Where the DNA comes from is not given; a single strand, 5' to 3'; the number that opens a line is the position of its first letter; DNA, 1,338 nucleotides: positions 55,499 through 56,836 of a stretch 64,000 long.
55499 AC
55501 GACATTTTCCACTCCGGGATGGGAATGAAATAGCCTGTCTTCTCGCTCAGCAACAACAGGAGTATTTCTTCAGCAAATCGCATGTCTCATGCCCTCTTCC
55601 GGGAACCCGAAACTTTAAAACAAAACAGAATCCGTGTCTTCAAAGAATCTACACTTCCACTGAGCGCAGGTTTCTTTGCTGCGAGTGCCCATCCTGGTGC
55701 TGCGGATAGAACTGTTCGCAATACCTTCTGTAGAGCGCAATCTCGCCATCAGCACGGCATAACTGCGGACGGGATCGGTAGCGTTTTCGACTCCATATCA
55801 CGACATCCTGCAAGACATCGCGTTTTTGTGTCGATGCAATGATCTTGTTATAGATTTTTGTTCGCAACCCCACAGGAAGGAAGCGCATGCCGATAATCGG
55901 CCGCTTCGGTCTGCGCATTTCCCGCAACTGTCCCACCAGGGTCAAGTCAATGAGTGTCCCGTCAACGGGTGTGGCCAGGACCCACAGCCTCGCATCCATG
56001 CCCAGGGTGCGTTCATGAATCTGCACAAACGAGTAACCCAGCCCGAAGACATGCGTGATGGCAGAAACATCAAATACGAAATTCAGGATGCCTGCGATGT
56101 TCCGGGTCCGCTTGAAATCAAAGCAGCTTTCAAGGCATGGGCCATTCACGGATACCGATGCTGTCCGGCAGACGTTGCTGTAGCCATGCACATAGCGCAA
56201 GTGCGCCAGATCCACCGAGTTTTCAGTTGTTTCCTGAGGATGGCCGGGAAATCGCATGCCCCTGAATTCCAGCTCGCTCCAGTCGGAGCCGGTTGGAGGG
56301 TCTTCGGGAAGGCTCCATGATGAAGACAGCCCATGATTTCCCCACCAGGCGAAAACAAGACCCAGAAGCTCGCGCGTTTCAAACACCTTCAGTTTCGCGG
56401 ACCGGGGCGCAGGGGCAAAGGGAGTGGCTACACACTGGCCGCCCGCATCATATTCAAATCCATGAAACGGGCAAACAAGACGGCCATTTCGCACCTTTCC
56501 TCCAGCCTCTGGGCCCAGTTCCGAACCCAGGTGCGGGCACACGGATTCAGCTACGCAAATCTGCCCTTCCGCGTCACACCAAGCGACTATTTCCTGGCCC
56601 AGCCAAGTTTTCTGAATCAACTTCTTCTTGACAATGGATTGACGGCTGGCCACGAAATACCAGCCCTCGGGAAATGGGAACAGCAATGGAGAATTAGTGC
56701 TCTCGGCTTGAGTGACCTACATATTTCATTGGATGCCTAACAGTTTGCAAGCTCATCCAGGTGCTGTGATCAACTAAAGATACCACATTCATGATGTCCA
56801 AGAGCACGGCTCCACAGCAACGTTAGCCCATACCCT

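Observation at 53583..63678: Same-strand array coupling a tripartite RND efflux pump to two oxygenases, one a GOLPH3-P450 fusion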

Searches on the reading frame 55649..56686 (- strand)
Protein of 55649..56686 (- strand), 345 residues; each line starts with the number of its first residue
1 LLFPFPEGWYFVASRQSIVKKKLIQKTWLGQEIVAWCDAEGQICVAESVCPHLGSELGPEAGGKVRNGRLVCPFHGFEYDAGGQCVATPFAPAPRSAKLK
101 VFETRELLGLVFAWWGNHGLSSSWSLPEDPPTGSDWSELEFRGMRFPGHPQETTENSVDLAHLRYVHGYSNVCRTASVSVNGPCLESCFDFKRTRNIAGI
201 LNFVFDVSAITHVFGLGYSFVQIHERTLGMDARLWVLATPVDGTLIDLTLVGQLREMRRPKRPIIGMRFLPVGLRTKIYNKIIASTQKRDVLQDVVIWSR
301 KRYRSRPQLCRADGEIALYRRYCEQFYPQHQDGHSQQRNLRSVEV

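Call 4: search_protein_families(library=pfam, proteins=[window:55649-56686:-], max_evalue=0.01)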
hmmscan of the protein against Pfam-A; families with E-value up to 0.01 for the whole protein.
window:55649-56686:- (345 aa): 2 families
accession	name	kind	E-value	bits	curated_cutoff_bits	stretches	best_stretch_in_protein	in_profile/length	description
PF19298.5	KshA_C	-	1.1e-21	78.3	23.3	1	120-327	8-207/207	3-Ketosteroid 9alpha-hydroxylase C-terminal domain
PF00355.32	Rieske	-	7.8e-17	61.4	20.3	1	9-93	2-83/88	Rieske [2Fe-2S] domain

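Call 5: search_protein_families(library=ncbifam, proteins=[window:55649-56686:-], max_evalue=0.01)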
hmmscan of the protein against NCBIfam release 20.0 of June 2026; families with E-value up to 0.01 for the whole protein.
window:55649-56686:- (345 aa): 5 families
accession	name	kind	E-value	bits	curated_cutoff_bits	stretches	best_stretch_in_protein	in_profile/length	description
NF052579.1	BetMthstMoxSdmAMthl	equivalog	2.8e-09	36.4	600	1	9-133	18-144/351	4beta-methylsterol monooxygenase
NF058607.1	GlBtMonoOxGbcA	equivalog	1.7e-05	23.5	670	1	8-85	55-131/420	glycine betaine monooxygenase oxygenase subunit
TIGR01416.1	Rieske_proteo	equivalog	0.00064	19.8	97.4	1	40-95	106-158/176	ubiquinol-cytochrome c reductase iron-sulfur subunit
NF045928.1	Cytb6fFeSPetC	equivalog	0.0014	18.1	250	1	47-115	105-166/179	cytochrome b6-f complex iron-sulfur subunit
NF010001.0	PRK13474.1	subfamily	0.0016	17.8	154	1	47-103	104-153/178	cytochrome b6-f complex iron-sulfur subunit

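Call 22: search_solved_structures(query=window:55649-56686:-, max_evalue=0.001)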
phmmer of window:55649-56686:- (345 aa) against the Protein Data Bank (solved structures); distinct sequences matched with E-value up to 0.001: 15.
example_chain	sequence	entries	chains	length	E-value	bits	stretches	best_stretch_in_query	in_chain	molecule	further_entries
4qdc_A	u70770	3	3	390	5.8e-22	81.2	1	5-167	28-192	3-ketosteroid 9alpha-hydroxylase oxygenase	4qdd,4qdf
2zyl_A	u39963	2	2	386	1.2e-21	80.2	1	5-167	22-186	POSSIBLE OXIDOREDUCTASE | 3-ketosteroid-9-alpha-monooxygenase oxygenase subunit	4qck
4qdf_B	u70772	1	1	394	2.9e-21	78.9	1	5-168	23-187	3-ketosteroid 9alpha-hydroxylase oxygenase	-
6wnc_A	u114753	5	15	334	5.7e-16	61.5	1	8-167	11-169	SxtDIOX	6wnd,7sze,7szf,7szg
6wn3_A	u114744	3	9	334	6.2e-16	61.4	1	8-168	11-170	SxtT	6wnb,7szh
3gb4_A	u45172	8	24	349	1.5e-15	60.1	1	8-168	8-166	DdmC | Dicamba O-demethylase, oxygenase component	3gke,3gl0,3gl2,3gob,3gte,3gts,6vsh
7fhr_A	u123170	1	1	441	6.8e-10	41.5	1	28-131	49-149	Putative Phthalate 4,5-dioxygenase, subunit alpha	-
9ina_A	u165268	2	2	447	1.3e-08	37.3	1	26-169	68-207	Rieske (2Fe-2S) domain protein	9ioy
7qwt_A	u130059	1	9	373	1.3e-08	37.3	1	7-170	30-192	Rieske (2Fe-2S) domain protein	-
7fjl_A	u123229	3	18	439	5.8e-08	35.2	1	28-170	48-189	Rieske (2Fe-2S) domain protein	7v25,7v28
6icp_A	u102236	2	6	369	5.7e-07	31.9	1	48-113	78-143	Methylxanthine N1-demethylase NdmA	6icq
6ick_A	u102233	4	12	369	5.7e-07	31.9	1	48-113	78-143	Methylxanthine N1-demethylase NdmA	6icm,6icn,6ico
8jng_A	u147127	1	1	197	1.2e-06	30.8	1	13-94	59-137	Methanesulfonate monooxygenase ferredoxin subunit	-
1uli_A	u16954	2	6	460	9e-05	24.7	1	6-93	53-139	biphenyl dioxygenase large subunit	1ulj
7c8z_A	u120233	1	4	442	0.00052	22.1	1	7-92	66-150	Salicylate 5-hydroxylase, large oxygenase component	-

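Call 29: find_homologous_proteins(query=window:55649-56686:-, max_evalue=0.00001)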
Query window:55649-56686:- (345 aa): 2063 proteins with E <= 0.00001 among 3591 candidates; the best 120 are listed.
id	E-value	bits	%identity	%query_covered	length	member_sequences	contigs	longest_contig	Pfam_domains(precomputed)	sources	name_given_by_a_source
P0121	4.2e-241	817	100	100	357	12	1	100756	PF00355.33,PF19298.6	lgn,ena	-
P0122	2.6e-201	686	83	99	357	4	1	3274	PF00355.33,PF19298.6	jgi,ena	-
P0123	1.1e-199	681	81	100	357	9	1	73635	PF00355.33,PF19298.6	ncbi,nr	ncbi:MAG: Rieske 2Fe-2S domain-containing protein [Gammaproteobacteria bacterium]|nr:Rieske 2Fe-2S d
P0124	4.7e-198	675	84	96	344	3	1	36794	PF00355.33,PF19298.6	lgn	-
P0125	2.4e-196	670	80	99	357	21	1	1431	PF00355.33,PF19298.6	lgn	-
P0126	1.1e-191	654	79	99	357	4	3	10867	PF00355.33,PF19298.6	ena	-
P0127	4.7e-190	649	79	100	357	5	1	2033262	PF00355.33,PF19298.6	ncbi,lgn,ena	-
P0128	2.2e-188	644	77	100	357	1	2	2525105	PF00355.33,PF19298.6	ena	-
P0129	2.3e-186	637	76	100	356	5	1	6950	PF00355.33,PF19298.6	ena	-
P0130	7.9e-184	629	78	96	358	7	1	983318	PF00355.33,PF19298.6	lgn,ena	-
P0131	1.6e-176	605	73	99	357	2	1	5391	PF00355.33,PF19298.6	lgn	-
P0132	1.5e-175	601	70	99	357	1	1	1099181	PF00355.33,PF19298.6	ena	-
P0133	1.8e-175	601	72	99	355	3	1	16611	PF00355.33,PF19298.6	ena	-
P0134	1.0e-173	595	72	96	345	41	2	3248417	PF00355.33,PF19298.6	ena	-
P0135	1.5e-173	595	73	95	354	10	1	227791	PF00355.33,PF19298.6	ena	-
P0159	1.9e-170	585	70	97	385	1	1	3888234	PF00355.33,PF19298.6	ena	-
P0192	1.1e-166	572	71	94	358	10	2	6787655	PF00355.33,PF19298.6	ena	-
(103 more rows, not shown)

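Call 78: find_encoding_contigs(protein=P0192, flank=10000, max_places=1)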
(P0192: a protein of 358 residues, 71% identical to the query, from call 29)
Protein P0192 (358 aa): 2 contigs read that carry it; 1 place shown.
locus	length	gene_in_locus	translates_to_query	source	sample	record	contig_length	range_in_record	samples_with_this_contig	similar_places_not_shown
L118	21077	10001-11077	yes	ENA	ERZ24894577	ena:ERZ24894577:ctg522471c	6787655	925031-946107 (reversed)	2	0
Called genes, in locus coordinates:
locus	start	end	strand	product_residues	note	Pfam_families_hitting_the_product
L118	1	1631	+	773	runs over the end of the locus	PF03176:MMPL, PF12349:Sterol-sensing (weak), PF03176:MMPL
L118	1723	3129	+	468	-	PF13450:NAD_binding_8, PF13454:NAD_binding_9 (faint), PF01593:Amino_oxidase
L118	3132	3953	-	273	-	PF07044:DUF1329 (faint), PF17131:TP_0789-like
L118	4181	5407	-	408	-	-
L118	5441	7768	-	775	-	PF12349:Sterol-sensing (faint), PF03176:MMPL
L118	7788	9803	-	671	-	PF05719:GPP34, PF00067:p450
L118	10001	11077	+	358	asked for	PF00355:Rieske, PF19298:KshA_C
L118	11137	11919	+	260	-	PF07044:DUF1329 (faint), PF17131:TP_0789-like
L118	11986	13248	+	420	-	-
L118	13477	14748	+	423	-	PF01663:Phosphodiest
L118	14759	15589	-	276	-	PF13489:Methyltransf_23, PF01209:Ubie_methyltran, PF05148:Methyltransf_8 (faint), PF05175:MTS (weak), PF13847:Methyltransf_31, PF08241:Methyltransf_11, PF08242:Methyltransf_12, PF13649:Methyltransf_25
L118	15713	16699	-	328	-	PF04463:2-thiour_desulf, PF08349:DUF1722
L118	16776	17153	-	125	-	PF01042:Ribonuc_L-PSP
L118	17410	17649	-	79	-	-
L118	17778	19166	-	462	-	PF00089:Trypsin, PF13365:Trypsin_2, PF00595:PDZ, PF13180:PDZ_2, PF17820:PDZ_6, PF00595:PDZ, PF13180:PDZ_2, PF17820:PDZ_6, +1 more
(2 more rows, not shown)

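Call 79: find_encoding_contigs(protein=P0159, flank=10000, max_places=1)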
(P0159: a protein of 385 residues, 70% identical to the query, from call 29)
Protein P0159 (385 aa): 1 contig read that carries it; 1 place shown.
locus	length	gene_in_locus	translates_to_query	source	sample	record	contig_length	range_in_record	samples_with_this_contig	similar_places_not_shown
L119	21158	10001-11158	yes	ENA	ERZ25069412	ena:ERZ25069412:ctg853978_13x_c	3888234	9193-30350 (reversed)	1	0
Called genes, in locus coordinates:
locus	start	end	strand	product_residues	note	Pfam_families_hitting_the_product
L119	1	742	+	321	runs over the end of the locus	PF04199:Cyclase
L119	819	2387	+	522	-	PF07519:Tannase, PF00326:Peptidase_S9 (faint)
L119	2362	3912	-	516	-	PF00083:Sugar_tr, PF06609:TRI12, PF07690:MFS_1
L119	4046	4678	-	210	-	PF11138:DUF2911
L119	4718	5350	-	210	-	-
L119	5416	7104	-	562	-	PF05681:Fumerase, PF05683:Fumerase_C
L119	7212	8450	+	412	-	PF16491:Peptidase_M48_N, PF01435:Peptidase_M48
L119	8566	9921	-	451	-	PF01979:Amidohydro_1, PF07969:Amidohydro_3 (weak)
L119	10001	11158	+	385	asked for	PF00355:Rieske, PF19298:KshA_C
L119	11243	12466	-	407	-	PF25917:BSH_RND, PF25989:YknX_C (weak)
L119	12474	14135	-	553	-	PF02321:OEP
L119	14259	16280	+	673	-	PF05719:GPP34, PF00067:p450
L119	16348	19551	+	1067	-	PF00873:ACR_tran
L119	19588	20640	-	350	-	PF02353:CMAS, PF13489:Methyltransf_23, PF13847:Methyltransf_31, PF08241:Methyltransf_11, PF08242:Methyltransf_12, PF13649:Methyltransf_25, PF08498:Sterol_MT_C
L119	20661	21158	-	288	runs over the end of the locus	-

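Call 89: predict_structure(alignment_id=A3)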
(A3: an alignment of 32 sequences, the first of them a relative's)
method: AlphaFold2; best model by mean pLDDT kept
length: 357 residues; sequences in the alignment: 32
mean_pLDDT: 79.1   pTM: 0.81
mean pLDDT of the five models: 79.1, 79.0, 76.7, 75.9, 49.8
residues with pLDDT >= 90: 113; 70-90: 175; 50-70: 38; < 50: 31
segments of 3 or more residues with pLDDT < 50: 1-14, 343-357
pLDDT, mean of each block of 10 residues (from residue 1): 33 59 96 95 94 95 90 95 94 93 84 94 90 87 85 86 73 74 84 87 80 77 88 87 88 86 84 64 74 75 75 63 60 76 40 30
secondary structure, 60 per line:
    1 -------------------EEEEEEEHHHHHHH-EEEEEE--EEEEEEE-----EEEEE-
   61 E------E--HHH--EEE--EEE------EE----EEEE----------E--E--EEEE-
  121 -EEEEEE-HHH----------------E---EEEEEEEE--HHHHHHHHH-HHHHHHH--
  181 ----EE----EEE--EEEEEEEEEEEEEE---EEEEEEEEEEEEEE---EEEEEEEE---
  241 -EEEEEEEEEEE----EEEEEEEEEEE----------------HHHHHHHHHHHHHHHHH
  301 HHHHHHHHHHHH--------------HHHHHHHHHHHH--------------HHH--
elements in order: E20-26 H27-33 E35-40 E43-49 E55-59 E76-78 E81-83 E96-99 E116-119 E122-127 E152-159 H162-170 H172-178 E191-193 E196-209 E213-226 E230-237 E242-252 E257-267 H284-312 H327-338
